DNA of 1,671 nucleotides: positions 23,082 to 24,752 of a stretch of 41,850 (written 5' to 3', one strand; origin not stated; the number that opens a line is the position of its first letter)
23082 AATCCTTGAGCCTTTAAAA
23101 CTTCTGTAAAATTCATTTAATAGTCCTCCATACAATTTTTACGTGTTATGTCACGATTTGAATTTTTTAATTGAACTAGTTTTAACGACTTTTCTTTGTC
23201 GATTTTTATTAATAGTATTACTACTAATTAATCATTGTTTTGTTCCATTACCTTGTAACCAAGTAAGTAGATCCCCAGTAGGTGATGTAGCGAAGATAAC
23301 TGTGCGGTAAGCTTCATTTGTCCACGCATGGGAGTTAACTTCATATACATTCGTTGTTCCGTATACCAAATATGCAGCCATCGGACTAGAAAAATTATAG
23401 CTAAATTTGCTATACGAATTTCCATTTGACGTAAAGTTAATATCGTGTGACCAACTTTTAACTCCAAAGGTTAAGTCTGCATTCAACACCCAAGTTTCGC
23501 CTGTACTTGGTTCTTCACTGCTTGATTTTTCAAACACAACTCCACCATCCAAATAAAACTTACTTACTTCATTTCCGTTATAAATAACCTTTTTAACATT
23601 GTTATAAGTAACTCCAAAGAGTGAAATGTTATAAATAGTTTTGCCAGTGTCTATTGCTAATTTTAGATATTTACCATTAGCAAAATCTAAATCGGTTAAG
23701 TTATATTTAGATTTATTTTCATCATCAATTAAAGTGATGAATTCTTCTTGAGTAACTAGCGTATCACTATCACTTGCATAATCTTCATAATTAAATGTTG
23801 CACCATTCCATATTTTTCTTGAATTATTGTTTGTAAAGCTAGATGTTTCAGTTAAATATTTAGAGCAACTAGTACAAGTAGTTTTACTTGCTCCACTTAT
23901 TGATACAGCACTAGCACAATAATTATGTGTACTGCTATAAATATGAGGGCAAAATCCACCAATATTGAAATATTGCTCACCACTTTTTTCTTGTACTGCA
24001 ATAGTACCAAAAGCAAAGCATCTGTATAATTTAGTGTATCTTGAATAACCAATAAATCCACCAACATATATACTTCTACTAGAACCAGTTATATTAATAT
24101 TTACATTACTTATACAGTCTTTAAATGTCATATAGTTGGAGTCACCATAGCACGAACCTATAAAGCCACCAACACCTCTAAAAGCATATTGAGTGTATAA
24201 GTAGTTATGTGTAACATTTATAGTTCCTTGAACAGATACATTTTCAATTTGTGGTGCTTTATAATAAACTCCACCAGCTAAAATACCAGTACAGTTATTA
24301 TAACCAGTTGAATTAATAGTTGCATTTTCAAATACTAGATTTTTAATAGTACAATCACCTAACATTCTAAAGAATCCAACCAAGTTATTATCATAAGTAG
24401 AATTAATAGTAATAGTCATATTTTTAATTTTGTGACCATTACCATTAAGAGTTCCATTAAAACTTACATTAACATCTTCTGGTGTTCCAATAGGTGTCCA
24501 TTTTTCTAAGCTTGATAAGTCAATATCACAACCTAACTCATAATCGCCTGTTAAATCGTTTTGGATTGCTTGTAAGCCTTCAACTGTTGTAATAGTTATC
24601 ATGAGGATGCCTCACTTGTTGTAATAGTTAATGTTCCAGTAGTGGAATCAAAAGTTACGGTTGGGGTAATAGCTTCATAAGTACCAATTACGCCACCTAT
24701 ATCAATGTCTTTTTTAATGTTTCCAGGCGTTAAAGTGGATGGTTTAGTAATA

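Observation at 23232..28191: About 5 kb adhesin-like four-gene block inserted between the MuF gene and the scaffold gene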

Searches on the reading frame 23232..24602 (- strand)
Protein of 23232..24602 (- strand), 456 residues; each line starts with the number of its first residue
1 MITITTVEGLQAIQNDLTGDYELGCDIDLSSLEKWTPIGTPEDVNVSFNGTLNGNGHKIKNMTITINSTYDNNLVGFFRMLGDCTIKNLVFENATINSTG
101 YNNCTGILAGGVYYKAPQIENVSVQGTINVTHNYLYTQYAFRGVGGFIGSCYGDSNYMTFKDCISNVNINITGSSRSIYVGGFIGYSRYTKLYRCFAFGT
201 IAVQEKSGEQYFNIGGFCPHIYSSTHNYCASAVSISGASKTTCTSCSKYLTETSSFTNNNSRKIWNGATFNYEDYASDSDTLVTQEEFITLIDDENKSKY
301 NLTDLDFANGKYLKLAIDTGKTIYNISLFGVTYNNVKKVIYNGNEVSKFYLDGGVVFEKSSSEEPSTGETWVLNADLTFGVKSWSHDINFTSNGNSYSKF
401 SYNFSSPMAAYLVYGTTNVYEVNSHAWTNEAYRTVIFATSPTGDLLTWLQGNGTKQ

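Call 4: search_protein_families(library=pfam, proteins=[window:23232-24602:-], max_evalue=0.1)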
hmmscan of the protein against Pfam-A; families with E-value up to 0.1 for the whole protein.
window:23232-24602:- (456 aa): 2 families
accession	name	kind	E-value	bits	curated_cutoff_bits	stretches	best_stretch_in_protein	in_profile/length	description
PF05342.19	Peptidase_M26_N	-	2.3e-07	30.7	27.7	1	10-126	147-250/250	M26 IgA1-specific Metallo-endopeptidase N-terminal region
PF07581.17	Glug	-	5.9e-05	23.6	20.5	0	178-201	3-27/28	The GLUG motif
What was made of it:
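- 23232..24602 (-): B4, 456 aa: a Peptidase_M26_N/GLUG-type core (about residues 1-350) plus a C-terminal module of about 100 aa (gene coordinates 23235-23552) that is shared with many otherwise unrelated proteins. Pfam PF05342 E 2e-7 and PF07581 E 6e-5 (call 4).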

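Call 5: search_protein_families(library=phrogs, proteins=[window:23232-24602:-], max_evalue=0.01)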
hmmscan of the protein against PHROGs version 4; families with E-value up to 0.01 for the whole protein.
window:23232-24602:- (456 aa): 1 family
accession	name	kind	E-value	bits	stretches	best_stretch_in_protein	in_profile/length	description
phrog_30905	-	unknown function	1.7e-13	51.7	1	3-128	4-117/139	-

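Call 22: find_homologous_proteins(query=window:23232-24602:-, max_evalue=0.001)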
Query window:23232-24602:- (456 aa): 188 proteins with E <= 0.001 among 8000 candidates; the best 120 are listed.
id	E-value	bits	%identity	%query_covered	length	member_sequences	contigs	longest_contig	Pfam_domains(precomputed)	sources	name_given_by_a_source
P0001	2.2e-278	942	90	100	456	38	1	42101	PF05342.20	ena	-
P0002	2.4e-275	932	90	100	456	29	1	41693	PF05342.20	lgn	-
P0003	1.3e-243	827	81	100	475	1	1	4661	PF05342.20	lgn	-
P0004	1.6e-164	566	73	77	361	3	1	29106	PF05342.20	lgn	-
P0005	1.5e-163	563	70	83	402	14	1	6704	PF05342.20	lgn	-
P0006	3.5e-156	539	70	77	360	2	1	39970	PF05342.20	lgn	-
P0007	3.5e-155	535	70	77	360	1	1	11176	PF05342.20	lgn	-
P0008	5.7e-152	525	70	77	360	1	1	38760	PF05342.20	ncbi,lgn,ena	-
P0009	9.8e-109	382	54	77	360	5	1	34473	PF05342.20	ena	-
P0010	3.9e-106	374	54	77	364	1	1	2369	PF05342.20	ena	-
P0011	3.7e-100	354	49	83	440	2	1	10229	PF05342.20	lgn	-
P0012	5.6e-97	344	53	77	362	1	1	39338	-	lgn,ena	-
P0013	1.4e-96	342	53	77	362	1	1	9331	PF05342.20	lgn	-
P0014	2.1e-95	338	52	77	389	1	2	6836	PF07581.18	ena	-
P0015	1.5e-92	329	50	78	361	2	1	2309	PF05342.20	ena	-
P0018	2.6e-87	312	49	77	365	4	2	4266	PF05342.20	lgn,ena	-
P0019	5.4e-86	307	48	77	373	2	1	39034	PF05342.20,PF07581.18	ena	-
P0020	2.9e-85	305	48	77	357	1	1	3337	PF05342.20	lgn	-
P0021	4.7e-85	304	48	77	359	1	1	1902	PF05342.20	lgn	-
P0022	1.0e-84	303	47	77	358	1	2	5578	PF05342.20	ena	-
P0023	3.8e-83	298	47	77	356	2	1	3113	PF05342.20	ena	-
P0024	2.3e-82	295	46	77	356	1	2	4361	PF05342.20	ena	-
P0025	3.1e-81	292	47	77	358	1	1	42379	PF05342.20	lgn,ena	-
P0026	7.3e-81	291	47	77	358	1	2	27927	PF05342.20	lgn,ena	-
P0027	7.6e-81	290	45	77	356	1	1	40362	PF05342.20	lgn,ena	-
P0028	1.1e-80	290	46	77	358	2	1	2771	PF05342.20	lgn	-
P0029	1.5e-80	290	45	77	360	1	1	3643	PF05342.20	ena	-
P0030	2.3e-80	289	45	77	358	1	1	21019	PF05342.20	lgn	-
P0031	4.0e-80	288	46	77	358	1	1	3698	PF05342.20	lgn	-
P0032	3.2e-79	285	46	77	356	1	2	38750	PF05342.20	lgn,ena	-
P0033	7.2e-79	284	44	77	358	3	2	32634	PF05342.20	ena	-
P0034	9.9e-79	283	45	77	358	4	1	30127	PF05342.20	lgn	-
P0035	6.3e-78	281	45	77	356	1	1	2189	PF05342.20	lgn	-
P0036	6.8e-78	281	44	77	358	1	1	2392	PF05342.20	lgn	-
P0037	2.7e-77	279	45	77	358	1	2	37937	PF05342.20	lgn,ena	-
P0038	1.2e-76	277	43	77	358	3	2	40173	PF05342.20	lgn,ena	-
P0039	4.4e-76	275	45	77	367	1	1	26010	PF05342.20,PF07581.18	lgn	-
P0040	3.1e-75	272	44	77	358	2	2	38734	PF05342.20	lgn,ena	-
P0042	1.6e-50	190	71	20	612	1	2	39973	-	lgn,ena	-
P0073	5.2e-16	77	31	43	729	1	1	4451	PF05342.20,PF07581.18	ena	-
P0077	5.6e-15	73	32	47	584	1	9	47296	PF07581.18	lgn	-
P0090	1.1e-12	66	40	22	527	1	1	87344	PF16371.13,PF07581.18,PF13620.13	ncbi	ncbi:carboxypeptidase-like regulatory domain-containing protein [Pseudothermotoga sp.]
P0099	8.6e-12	63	33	40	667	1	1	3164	PF05342.20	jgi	-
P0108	7.6e-11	60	26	40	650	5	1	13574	PF07581.18,PF13620.13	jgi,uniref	uniref:Carboxypeptidase regulatory-like domain-containing protein n=1 Tax=Pseudothermotoga hypogea T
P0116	3.3e-10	58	31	44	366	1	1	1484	PF07581.18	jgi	jgi:hypothetical protein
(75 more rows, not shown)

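Call 23: find_encoding_contigs(protein=P0008, flank=10000, max_places=3)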
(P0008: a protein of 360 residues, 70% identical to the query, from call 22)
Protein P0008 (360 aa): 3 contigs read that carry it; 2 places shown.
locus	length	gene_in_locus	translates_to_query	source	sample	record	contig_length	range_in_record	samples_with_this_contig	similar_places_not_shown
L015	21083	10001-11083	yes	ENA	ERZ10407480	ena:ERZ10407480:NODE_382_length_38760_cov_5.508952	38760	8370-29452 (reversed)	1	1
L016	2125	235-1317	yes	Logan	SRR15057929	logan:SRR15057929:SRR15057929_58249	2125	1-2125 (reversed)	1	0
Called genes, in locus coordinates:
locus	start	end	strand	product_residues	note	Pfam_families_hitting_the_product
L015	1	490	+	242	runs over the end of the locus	PF03496:ADPrib_exo_Tox (weak)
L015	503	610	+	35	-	-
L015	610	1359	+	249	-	-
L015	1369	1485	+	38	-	-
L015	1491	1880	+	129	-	-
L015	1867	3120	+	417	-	PF04466:Terminase_3, PF17288:Terminase_3C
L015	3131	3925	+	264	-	PF00149:Metallophos (weak), PF12850:Metallophos_2 (weak)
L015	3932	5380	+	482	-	PF05133:SPP1_portal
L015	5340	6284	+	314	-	PF04233:Phage_Mu_F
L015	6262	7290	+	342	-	-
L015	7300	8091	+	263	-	-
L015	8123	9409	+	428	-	-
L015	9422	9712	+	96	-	-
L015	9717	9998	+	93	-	-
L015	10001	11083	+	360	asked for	PF05342:Peptidase_M26_N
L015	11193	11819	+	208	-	PF06810:Phage_scaffold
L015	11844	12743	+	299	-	PF25209:Phage_capsid_4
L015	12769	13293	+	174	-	-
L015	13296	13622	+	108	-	PF05521:Phage_HCP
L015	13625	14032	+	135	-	-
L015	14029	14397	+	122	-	-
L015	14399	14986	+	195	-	-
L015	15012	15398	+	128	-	-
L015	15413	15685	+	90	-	-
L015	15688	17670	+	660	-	-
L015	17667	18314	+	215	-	-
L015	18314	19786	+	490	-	PF06605:Prophage_tail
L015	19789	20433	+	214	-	-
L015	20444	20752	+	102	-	-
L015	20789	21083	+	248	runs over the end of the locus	PF01510:Amidase_2, PF08239:SH3_3 (weak)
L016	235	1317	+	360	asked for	PF05342:Peptidase_M26_N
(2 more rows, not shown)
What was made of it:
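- Relative L015 has both a B1...B4 cassette and a normal Amidase_2 lysin (call 23).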

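Call 24: find_encoding_contigs(protein=P0042, flank=10000, max_places=2)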
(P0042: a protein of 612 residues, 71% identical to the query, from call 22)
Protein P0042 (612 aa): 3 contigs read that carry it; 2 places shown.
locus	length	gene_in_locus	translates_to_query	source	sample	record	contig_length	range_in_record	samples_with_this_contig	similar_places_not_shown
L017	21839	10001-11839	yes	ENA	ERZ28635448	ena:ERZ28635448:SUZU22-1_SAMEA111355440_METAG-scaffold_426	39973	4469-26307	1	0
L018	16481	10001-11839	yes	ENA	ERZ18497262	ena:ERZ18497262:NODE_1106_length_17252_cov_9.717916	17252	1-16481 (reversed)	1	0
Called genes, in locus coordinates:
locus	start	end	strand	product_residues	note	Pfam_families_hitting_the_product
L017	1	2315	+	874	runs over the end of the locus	-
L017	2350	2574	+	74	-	-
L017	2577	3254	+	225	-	-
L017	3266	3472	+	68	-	-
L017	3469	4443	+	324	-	-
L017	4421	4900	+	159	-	-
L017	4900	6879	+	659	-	-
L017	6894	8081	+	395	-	-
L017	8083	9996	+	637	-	-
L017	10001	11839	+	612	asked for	-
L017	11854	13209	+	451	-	-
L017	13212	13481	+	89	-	PF07963:N_methyl (faint)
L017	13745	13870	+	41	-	-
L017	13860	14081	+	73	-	-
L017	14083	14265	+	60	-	PF13560:HTH_31 (weak), PF12844:HTH_19, PF01381:HTH_3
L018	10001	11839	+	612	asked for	-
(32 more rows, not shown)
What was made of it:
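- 23232..24602 (-): One of those, P0042, is encoded at the end of the run of large genes, just before the early genes, in an unrelated phage; I read that as a tail-fibre position (call 24).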

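Call 27: search_solved_structures(query=window:23232-24602:-, max_evalue=1)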
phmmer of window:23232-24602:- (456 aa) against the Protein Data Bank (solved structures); distinct sequences matched with E-value up to 1: 8.
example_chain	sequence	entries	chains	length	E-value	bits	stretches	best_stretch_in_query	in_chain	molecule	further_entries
4qjb_A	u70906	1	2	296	0.053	15.7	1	287-391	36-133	Haloacid dehalogenase-like hydrolase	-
4zev_A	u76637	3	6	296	0.075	15.2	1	290-391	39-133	PfHAD1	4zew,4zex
2y43_A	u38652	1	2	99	0.5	12.5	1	210-257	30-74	E3 UBIQUITIN-PROTEIN LIGASE RAD18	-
2qpm_A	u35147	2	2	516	0.68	12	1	93-183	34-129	Cytokinin dehydrogenase 1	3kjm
3s1e_A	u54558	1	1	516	0.69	12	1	93-183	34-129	Cytokinin dehydrogenase 1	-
2qkn_A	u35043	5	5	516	0.69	12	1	93-183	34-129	Cytokinin dehydrogenase 1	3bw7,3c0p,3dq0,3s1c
3s1d_A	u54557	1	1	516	0.69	12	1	93-183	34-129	Cytokinin dehydrogenase 1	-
3s1f_A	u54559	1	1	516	0.75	11.9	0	93-183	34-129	Cytokinin dehydrogenase 1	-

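Call 46: search_dna_similar(query=window:23232-24602:-, collection=phages, mode=protein, max_evalue=0.001, max_rows=25)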
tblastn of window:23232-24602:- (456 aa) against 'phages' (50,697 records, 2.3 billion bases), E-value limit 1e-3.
Records with a match: 6; places in all: 6; records where one place covers at least 80% of the query: 0.
Best place of each record, by identity: <60% 6.
By first word of the organism name: Bacteriophage 4; Brevibacillus 2.
By host as written in the record: - 4; Brevibacillus laterosporus 2.
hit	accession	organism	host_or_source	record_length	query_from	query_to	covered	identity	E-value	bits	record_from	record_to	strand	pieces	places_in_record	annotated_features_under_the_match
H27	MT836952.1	Bacteriophage sp.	human fecal samples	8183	21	235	47%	29.4%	7e-5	51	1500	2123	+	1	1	record has no annotation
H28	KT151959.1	Brevibacillus phage Sundance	Brevibacillus laterosporus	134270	21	181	35%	34.1%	8e-6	55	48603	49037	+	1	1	putative laminin G domain containing protein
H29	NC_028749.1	Brevibacillus phage Sundance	Brevibacillus laterosporus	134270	21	181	35%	34.1%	8e-6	55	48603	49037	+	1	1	putative laminin G domain containing protein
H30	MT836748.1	Bacteriophage sp.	human fecal samples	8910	4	155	33%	26.2%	4e-4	49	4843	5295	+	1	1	record has no annotation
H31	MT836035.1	Bacteriophage sp.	human fecal samples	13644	366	456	20%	39.1%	1e-3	48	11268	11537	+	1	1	record has no annotation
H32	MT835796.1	Bacteriophage sp.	human fecal samples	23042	14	95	18%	40.2%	1e-6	57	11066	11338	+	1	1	record has no annotation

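Call 52: search_protein_families(library=pfam, proteins=[L015:7300-8091:+, L015:8123-9409:+], max_evalue=0.05)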
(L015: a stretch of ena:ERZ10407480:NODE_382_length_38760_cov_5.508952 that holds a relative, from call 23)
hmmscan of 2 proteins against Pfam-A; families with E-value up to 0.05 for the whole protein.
L015:7300-8091:+ (263 aa): 1 family
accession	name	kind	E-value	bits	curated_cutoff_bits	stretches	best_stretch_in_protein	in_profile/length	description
PF18692.7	DUF5640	-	0.047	14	28.5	0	159-208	2-50/85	Family of unknown function (DUF5640)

L015:8123-9409:+ (428 aa): 0 families

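Call 100: search_solved_structures(query=A5, max_evalue=1, show_alignments=1)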
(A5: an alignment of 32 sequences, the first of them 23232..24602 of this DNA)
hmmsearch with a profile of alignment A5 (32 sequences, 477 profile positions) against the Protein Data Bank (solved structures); distinct sequences matched with E-value up to 1: 0.
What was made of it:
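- On Right-handed beta-helix / pectate-lyase-like (B4): PDB sequence and profile searches are empty (calls 27, 100).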

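Call 110: search_protein_families(library=ncbifam, proteins=[window:23232-24602:-], max_evalue=0.05)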
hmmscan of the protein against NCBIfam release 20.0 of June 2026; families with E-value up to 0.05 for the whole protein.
window:23232-24602:- (456 aa): 0 families
